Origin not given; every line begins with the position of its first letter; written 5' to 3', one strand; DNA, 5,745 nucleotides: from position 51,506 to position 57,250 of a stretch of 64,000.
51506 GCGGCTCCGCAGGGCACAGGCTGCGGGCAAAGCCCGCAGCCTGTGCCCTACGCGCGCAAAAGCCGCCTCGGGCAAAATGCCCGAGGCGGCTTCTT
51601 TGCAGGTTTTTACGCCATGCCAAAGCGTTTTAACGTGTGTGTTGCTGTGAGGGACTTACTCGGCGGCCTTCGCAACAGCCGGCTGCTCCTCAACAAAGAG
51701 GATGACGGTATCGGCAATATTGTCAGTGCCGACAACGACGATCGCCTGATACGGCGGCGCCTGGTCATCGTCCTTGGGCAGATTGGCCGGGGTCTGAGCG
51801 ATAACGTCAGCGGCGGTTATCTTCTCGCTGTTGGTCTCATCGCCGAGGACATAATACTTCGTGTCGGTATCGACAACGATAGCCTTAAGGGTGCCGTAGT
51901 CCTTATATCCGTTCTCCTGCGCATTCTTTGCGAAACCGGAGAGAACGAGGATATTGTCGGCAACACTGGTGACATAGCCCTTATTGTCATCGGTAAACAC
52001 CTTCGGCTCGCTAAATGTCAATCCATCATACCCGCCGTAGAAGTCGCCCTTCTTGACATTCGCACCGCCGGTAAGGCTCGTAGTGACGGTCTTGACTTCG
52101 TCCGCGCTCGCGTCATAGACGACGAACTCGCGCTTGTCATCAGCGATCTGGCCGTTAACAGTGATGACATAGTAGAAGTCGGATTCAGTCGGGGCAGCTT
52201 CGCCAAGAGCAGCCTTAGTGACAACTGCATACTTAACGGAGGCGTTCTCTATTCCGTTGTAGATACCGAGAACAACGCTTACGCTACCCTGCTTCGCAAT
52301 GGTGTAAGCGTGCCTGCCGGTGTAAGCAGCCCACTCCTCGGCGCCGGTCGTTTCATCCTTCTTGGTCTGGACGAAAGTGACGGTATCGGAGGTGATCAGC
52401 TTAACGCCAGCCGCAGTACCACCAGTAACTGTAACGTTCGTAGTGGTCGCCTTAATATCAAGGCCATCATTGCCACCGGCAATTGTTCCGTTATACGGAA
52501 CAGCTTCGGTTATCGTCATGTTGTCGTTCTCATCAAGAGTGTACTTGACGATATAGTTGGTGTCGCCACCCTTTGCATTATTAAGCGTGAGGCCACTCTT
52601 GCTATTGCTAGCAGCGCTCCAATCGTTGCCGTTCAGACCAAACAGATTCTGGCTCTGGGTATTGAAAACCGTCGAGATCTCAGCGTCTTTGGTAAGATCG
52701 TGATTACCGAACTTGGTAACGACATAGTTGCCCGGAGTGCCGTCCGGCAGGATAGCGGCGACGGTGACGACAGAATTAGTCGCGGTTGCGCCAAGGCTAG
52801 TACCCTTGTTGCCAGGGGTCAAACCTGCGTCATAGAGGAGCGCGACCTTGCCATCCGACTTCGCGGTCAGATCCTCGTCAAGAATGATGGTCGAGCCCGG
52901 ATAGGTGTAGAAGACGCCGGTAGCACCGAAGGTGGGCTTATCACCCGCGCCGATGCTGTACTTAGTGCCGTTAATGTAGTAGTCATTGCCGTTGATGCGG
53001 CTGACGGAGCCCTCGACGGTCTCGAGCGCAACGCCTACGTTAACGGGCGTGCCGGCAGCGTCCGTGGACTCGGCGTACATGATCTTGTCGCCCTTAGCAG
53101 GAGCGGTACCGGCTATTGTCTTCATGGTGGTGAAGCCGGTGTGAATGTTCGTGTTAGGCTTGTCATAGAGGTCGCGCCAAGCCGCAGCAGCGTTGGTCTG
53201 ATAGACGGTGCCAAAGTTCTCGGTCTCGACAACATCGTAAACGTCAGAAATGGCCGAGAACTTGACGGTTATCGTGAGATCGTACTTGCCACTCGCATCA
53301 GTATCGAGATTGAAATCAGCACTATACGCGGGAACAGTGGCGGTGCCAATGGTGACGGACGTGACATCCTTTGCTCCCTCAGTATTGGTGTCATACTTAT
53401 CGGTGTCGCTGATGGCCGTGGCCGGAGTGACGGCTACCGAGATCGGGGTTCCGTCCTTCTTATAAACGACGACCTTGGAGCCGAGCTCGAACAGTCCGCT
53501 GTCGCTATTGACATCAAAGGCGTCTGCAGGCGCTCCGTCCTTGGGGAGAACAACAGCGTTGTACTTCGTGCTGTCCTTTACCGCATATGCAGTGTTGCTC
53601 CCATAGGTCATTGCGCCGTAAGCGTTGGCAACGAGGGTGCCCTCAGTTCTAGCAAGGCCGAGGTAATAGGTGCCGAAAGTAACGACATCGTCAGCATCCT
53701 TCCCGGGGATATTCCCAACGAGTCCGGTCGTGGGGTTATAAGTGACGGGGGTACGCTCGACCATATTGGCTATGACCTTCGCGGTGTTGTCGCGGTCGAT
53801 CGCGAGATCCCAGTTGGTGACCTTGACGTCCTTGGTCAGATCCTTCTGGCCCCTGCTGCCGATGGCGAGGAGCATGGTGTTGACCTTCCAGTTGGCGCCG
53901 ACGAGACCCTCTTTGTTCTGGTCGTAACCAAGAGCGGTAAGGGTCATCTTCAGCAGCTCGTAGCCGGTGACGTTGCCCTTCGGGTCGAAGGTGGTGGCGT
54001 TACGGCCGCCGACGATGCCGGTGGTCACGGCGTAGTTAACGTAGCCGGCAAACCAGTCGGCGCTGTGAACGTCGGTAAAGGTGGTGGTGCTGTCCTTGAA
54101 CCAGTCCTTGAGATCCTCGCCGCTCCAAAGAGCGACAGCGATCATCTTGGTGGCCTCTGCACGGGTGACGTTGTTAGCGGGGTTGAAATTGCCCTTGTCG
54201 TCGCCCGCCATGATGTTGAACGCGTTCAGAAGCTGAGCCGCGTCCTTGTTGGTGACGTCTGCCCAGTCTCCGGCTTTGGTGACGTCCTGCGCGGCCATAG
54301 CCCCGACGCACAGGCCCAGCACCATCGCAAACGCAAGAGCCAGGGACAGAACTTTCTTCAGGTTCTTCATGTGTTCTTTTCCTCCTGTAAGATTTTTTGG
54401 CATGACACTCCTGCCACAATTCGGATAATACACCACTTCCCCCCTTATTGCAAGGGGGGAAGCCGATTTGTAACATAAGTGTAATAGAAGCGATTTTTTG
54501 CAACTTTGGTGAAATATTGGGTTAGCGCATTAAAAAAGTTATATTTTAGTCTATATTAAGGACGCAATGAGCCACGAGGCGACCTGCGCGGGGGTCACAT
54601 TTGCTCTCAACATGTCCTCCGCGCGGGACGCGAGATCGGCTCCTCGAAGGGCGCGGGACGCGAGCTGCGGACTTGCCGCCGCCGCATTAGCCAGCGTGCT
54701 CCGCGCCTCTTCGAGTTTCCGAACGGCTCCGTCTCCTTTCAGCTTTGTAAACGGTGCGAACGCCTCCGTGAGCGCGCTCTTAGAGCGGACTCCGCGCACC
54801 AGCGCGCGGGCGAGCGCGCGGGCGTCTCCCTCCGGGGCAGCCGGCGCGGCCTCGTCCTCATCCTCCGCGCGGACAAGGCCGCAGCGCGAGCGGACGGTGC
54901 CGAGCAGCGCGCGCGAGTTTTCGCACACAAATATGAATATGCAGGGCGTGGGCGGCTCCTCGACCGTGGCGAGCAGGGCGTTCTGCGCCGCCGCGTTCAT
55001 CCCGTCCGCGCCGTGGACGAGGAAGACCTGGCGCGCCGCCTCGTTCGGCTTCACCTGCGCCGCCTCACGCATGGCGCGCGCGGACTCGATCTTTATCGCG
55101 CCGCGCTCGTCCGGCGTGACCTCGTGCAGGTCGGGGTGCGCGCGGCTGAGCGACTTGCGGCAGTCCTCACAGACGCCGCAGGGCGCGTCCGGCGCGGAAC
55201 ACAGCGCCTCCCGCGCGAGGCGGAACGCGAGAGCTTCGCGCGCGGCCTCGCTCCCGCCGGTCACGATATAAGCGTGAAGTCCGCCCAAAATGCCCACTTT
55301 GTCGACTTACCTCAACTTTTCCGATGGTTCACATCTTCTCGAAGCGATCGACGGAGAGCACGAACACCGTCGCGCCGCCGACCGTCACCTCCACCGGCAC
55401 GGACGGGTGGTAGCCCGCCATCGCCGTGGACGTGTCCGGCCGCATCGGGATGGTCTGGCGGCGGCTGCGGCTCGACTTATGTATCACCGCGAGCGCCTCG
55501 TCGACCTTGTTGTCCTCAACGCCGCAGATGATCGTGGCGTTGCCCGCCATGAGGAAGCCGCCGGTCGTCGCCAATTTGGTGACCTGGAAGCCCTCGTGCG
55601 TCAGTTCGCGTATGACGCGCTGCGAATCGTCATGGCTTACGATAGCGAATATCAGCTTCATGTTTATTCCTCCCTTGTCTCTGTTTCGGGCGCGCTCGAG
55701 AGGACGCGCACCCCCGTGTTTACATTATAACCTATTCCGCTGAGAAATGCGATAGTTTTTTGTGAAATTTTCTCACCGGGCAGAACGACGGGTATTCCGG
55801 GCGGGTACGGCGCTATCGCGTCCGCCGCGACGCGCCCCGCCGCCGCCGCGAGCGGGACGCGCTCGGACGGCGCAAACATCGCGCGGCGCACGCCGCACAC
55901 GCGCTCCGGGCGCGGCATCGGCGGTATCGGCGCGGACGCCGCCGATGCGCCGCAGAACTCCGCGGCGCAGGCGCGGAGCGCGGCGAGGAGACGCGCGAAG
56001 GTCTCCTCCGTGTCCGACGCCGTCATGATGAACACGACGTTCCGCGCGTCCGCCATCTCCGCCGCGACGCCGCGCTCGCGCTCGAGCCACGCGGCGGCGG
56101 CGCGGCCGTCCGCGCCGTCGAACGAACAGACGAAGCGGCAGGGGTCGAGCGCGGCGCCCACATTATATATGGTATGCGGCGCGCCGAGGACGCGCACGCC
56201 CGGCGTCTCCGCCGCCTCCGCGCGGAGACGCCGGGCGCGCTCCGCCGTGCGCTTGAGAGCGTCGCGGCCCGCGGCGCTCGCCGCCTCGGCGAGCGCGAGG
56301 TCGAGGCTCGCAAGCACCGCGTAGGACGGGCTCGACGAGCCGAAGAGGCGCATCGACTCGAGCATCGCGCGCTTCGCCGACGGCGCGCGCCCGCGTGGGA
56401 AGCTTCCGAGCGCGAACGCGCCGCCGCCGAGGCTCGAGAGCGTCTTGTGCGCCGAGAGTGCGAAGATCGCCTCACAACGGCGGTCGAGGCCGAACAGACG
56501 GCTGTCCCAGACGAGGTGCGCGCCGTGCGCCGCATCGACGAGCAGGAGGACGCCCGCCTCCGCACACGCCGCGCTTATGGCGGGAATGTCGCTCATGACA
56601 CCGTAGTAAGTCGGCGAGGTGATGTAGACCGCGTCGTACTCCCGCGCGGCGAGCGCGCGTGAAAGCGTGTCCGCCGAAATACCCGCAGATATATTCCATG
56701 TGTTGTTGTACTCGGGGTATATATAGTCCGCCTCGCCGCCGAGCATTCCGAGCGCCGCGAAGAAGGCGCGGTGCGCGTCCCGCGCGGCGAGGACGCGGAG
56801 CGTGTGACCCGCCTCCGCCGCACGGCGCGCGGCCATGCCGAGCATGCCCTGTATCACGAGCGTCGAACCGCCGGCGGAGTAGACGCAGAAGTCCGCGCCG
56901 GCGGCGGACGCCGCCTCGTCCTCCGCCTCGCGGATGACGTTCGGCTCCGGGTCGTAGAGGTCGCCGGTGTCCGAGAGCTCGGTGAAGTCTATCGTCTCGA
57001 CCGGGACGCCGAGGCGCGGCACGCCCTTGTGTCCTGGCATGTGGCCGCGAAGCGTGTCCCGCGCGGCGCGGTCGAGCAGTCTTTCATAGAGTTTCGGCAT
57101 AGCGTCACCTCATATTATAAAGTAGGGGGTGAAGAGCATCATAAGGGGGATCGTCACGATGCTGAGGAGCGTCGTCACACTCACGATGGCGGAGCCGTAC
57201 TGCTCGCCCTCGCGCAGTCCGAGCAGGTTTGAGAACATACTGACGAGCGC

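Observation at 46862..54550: Candidate S-layer cassette-swap inversion switch: two convergent SLH-protein genes bounded by a perfect 482-bp inverted repeat, next to an orphan tyrosine recombinase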

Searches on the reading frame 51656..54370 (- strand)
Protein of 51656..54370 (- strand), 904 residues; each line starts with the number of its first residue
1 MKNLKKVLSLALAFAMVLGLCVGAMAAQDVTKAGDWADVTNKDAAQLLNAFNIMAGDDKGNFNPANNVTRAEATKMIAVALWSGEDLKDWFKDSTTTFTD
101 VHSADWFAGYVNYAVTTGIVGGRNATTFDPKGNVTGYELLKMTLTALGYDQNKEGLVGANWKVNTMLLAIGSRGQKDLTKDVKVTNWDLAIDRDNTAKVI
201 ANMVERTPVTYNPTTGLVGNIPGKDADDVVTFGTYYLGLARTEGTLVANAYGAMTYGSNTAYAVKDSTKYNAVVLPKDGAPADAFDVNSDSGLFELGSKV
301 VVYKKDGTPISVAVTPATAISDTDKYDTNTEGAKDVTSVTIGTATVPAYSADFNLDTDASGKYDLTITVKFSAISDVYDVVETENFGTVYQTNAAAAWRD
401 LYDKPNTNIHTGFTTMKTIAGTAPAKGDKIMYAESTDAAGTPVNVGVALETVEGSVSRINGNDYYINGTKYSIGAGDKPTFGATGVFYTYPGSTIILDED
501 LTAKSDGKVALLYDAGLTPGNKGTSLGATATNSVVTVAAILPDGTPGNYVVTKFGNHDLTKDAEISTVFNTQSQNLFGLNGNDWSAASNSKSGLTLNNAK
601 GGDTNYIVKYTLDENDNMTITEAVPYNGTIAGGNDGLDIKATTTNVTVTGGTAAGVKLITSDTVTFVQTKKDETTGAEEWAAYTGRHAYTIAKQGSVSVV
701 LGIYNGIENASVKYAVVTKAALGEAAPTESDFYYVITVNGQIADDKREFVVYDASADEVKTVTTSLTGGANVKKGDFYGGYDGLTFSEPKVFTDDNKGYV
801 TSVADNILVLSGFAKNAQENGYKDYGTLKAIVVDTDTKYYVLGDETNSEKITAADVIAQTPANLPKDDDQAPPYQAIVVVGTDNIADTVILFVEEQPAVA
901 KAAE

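Call 7: search_protein_families(library=pfam, proteins=[window:51656-54370:-], max_evalue=0.01)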
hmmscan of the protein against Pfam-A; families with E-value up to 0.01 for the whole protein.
window:51656-54370:- (904 aa): 1 family
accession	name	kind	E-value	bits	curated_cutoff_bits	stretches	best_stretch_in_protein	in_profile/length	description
PF00395.25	SLH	-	8.8e-18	64.5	20.8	2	97-135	1-39/44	S-layer homology domain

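Call 9: find_encoding_contigs(protein=window:51656-54370:-, flank=10000, max_places=10)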
Protein window:51656-54370:- (904 aa): no gene with exactly this product is on record in the collection.

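Call 26: find_homologous_proteins(query=window:51656-54370:-, max_evalue=1e-30)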
Query window:51656-54370:- (904 aa): 20 proteins with E <= 1e-30 among 8000 candidates.
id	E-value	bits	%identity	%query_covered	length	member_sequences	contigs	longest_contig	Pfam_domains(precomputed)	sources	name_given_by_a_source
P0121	0.0e+0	1939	98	100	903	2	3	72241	PF00395.26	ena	-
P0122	2.7e-282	957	58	99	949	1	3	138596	PF00395.26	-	-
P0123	6.5e-238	810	52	100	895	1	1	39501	PF00395.26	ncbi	-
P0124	2.8e-235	802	52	99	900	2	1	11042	PF00395.26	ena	-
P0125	2.6e-209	716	48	99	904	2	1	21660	PF00395.26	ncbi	-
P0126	4.0e-163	563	43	99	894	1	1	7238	PF00395.26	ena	-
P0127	2.9e-152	527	42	99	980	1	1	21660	PF00395.26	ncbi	-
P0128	8.2e-103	363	55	28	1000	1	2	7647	PF00395.26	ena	-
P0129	3.0e-101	358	55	28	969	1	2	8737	PF00395.26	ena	-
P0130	2.9e-90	322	34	99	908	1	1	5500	PF00395.26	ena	-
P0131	6.1e-75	271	32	99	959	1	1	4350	PF00395.26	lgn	-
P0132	5.6e-54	202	35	61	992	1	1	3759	PF00395.26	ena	-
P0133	9.3e-52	194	48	28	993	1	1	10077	PF00395.26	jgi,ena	-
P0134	1.6e-47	180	43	28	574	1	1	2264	PF00395.26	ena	-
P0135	6.3e-34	135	40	34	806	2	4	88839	PF00395.26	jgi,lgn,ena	-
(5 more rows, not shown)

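Call 27: find_encoding_contigs(protein=P0121, flank=10000, max_places=5)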
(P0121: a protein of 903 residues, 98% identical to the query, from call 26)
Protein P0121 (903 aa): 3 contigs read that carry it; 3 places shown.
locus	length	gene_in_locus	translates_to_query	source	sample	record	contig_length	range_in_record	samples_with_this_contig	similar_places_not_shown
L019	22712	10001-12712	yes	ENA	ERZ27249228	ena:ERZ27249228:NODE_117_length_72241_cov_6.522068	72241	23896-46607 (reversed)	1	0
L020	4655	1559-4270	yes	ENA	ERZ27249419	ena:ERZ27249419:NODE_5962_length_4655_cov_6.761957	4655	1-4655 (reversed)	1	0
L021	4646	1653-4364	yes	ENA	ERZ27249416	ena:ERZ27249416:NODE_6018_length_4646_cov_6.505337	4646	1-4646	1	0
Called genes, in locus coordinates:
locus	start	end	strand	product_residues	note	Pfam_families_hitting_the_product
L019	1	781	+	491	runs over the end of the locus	PF23357:DUF7088, PF09822:ABC_transp_aux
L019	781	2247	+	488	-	PF14238:DUF4340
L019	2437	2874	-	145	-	PF00075:RNase_H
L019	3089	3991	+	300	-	PF01381:HTH_3, PF12844:HTH_19, PF13560:HTH_31 (weak)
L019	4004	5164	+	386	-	PF25390:WD40_RLD, PF13540:RCC1_2 (weak), PF25384:Alsin_RLD (faint), PF00415:RCC1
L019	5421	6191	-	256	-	PF00149:Metallophos, PF13277:YmdB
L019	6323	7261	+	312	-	PF03547:Mem_trans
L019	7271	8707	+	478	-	PF01276:OKR_DC_1, PF01041:DegT_DnrJ_EryC1 (weak), PF03711:OKR_DC_1_C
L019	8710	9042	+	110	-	PF06153:CdAMP_rec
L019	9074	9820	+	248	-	PF13177:DNA_pol3_delta2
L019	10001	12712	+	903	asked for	PF00395:SLH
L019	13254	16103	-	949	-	PF00395:SLH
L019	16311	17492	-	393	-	PF14659:Phage_int_SAM_3, PF00589:Phage_integrase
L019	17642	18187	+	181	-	-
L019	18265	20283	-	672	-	PF06480:FtsH_ext (weak), PF00004:AAA, PF17862:AAA_lid_3, PF01434:Peptidase_M41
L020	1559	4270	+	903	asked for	PF00395:SLH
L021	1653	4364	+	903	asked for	PF00395:SLH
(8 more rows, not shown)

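Call 28: find_encoding_contigs(protein=P0129, flank=10000, max_places=5)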
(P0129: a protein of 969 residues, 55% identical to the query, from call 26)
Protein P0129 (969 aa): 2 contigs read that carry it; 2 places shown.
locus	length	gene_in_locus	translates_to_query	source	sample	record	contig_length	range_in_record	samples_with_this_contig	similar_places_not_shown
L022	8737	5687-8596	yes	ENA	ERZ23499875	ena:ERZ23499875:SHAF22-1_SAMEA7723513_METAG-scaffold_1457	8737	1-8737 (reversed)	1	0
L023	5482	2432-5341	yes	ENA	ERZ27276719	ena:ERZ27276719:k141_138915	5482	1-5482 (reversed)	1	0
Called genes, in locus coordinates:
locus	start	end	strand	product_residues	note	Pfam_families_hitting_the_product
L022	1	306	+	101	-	?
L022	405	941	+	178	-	PF00156:Pribosyltran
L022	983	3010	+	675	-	PF00004:AAA, PF17862:AAA_lid_3, PF01434:Peptidase_M41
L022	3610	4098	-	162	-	-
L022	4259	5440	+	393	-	PF14659:Phage_int_SAM_3, PF00589:Phage_integrase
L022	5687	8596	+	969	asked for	PF00395:SLH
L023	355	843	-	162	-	-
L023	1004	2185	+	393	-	PF14659:Phage_int_SAM_3, PF00589:Phage_integrase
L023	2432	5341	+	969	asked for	PF00395:SLH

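Call 33: find_encoding_contigs(protein=P0128, flank=10000, max_places=5)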
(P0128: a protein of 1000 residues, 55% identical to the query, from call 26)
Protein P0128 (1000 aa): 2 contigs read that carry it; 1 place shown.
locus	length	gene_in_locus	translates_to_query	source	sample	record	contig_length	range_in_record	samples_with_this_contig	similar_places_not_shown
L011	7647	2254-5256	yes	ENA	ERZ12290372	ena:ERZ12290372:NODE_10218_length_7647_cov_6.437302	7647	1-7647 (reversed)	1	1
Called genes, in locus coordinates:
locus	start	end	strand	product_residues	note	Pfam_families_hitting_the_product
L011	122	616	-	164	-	-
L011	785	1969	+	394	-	PF14659:Phage_int_SAM_3, PF00589:Phage_integrase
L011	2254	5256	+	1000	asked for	PF00395:SLH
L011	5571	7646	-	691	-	?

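Call 36: find_encoding_contigs(protein=P0124, flank=10000, max_places=5)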
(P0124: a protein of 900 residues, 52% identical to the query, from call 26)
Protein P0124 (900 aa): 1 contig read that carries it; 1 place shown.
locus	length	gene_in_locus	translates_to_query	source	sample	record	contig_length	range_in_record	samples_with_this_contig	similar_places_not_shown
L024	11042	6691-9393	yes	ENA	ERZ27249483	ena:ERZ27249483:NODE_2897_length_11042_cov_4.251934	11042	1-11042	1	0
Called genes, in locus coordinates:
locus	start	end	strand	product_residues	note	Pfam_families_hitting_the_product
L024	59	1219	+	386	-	PF25390:WD40_RLD, PF13540:RCC1_2 (weak), PF25384:Alsin_RLD (faint), PF00415:RCC1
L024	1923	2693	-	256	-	PF00149:Metallophos, PF13277:YmdB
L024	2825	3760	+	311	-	PF03547:Mem_trans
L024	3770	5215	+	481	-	PF01276:OKR_DC_1, PF03711:OKR_DC_1_C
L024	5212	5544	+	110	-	PF06153:CdAMP_rec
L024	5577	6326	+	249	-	PF13177:DNA_pol3_delta2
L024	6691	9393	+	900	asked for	PF00395:SLH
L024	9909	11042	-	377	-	?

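Call 37: find_encoding_contigs(protein=P0126, flank=10000, max_places=5)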
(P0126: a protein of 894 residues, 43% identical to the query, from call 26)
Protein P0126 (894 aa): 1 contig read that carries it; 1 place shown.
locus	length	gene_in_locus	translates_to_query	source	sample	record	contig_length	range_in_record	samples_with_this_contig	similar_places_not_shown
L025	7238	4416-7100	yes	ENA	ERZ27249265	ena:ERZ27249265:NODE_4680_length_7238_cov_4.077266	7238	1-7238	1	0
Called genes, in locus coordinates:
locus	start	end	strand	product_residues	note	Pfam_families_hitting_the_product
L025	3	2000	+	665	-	?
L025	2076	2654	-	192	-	-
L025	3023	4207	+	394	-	PF14659:Phage_int_SAM_3, PF00589:Phage_integrase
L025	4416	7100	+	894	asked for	PF00395:SLH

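Call 57: search_protein_families(library=pfam, proteins=[L022:3610-4098:-], max_evalue=0.1)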
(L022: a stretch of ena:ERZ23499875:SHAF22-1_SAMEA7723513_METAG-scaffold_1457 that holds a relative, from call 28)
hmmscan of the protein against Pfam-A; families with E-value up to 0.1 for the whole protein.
L022:3610-4098:- (162 aa): 2 families
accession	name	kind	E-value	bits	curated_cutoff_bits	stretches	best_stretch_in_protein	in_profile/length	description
PF10110.14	GPDPase_memb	-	0.0019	17.4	29.6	1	58-159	208-306/321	Membrane domain of glycerophosphoryl diester phosphodiesterase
PF14110.11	DUF4282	-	0.019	16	27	1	72-151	19-85/86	Domain of unknown function (DUF4282)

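Call 59: search_protein_families(library=ncbifam, proteins=[window:51656-54370:-], max_evalue=0.001)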
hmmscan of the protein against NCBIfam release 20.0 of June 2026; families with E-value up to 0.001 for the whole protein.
window:51656-54370:- (904 aa): 0 families

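Call 78: find_encoding_contigs(protein=P0130, flank=10000, max_places=5)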
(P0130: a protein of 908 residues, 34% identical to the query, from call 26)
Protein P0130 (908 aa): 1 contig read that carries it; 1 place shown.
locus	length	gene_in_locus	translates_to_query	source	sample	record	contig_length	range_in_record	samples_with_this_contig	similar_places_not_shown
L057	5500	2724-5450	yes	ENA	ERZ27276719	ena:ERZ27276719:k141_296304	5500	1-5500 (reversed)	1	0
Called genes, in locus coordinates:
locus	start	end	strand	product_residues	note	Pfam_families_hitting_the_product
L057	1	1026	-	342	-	?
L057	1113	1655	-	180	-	-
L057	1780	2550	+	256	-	PF00149:Metallophos (weak), PF13277:YmdB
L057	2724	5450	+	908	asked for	PF00395:SLH (weak)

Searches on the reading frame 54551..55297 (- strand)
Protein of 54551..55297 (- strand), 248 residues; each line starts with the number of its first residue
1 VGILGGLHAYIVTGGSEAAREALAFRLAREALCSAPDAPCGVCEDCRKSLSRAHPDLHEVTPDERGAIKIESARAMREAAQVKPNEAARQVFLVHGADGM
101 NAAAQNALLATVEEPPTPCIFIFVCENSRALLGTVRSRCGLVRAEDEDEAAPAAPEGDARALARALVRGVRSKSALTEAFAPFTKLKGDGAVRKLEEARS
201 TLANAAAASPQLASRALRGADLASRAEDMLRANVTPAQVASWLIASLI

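Call 7: search_protein_families(library=pfam, proteins=[window:54551-55297:-], max_evalue=0.01)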
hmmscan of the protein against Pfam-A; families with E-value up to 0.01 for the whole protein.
window:54551-55297:- (248 aa): 1 family
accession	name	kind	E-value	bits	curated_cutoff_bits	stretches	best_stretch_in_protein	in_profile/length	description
PF13177.12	DNA_pol3_delta2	-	2.9e-35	122.1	27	1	8-143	20-156/161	DNA polymerase III, delta subunit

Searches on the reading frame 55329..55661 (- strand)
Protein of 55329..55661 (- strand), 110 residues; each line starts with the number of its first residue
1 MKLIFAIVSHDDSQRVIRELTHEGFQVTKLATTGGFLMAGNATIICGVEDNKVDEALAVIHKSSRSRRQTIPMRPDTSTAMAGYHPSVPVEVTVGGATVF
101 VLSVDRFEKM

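Call 57: search_protein_families(library=pfam, proteins=[window:55329-55661:-], max_evalue=0.1)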
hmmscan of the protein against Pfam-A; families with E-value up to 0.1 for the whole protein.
window:55329-55661:- (110 aa): 4 families
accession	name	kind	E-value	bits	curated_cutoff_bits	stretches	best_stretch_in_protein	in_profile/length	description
PF06153.16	CdAMP_rec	-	1.2e-36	125.7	27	1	1-110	1-109/109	Cyclic-di-AMP receptor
PF22468.2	ACT_9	-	0.019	15.2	27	1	41-62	38-59/61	ACT domain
PF19420.4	DDAH_eukar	-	0.037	13.7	23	1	6-53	195-241/291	N,N dimethylarginine dimethylhydrolase, eukaryotic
PF00543.27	P-II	-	0.06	14.1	25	0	1-34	1-34/102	Nitrogen regulatory protein P-II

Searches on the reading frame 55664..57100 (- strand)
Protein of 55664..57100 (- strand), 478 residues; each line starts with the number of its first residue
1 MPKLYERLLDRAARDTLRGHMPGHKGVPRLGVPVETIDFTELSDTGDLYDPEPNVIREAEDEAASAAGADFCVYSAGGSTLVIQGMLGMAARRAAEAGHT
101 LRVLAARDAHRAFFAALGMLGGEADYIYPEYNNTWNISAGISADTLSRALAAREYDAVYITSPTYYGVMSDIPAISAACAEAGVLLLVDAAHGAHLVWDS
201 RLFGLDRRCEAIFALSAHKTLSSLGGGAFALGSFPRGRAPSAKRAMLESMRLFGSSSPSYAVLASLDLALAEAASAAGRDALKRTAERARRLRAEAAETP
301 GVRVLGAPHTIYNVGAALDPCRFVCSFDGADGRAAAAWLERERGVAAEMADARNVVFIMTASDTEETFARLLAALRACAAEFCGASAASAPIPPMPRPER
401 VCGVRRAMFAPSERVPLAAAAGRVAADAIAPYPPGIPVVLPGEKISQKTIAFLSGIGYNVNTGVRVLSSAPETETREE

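Call 7: search_protein_families(library=pfam, proteins=[window:55664-57100:-], max_evalue=0.01)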
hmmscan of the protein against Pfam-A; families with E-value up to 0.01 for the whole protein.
window:55664-57100:- (478 aa): 5 families
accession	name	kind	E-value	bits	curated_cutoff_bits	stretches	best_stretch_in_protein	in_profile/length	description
PF01276.26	OKR_DC_1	-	2e-24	86.5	27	1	31-296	43-314/417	Orn/Lys/Arg decarboxylase, major domain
PF03711.20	OKR_DC_1_C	-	4.3e-11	43.7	24.2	1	410-453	61-107/132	Orn/Lys/Arg decarboxylase, C-terminal domain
PF01041.23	DegT_DnrJ_EryC1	-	1.1e-05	25.3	19.8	1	160-290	116-242/360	DegT/DnrJ/EryC1/StrS aminotransferase family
PF00155.27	Aminotran_1_2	-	0.00028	20.6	19.7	1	172-312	168-305/361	Aminotransferase class I and II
PF00266.25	Aminotran_5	-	0.0039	16.7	21.5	1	155-227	140-209/371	Aminotransferase class-V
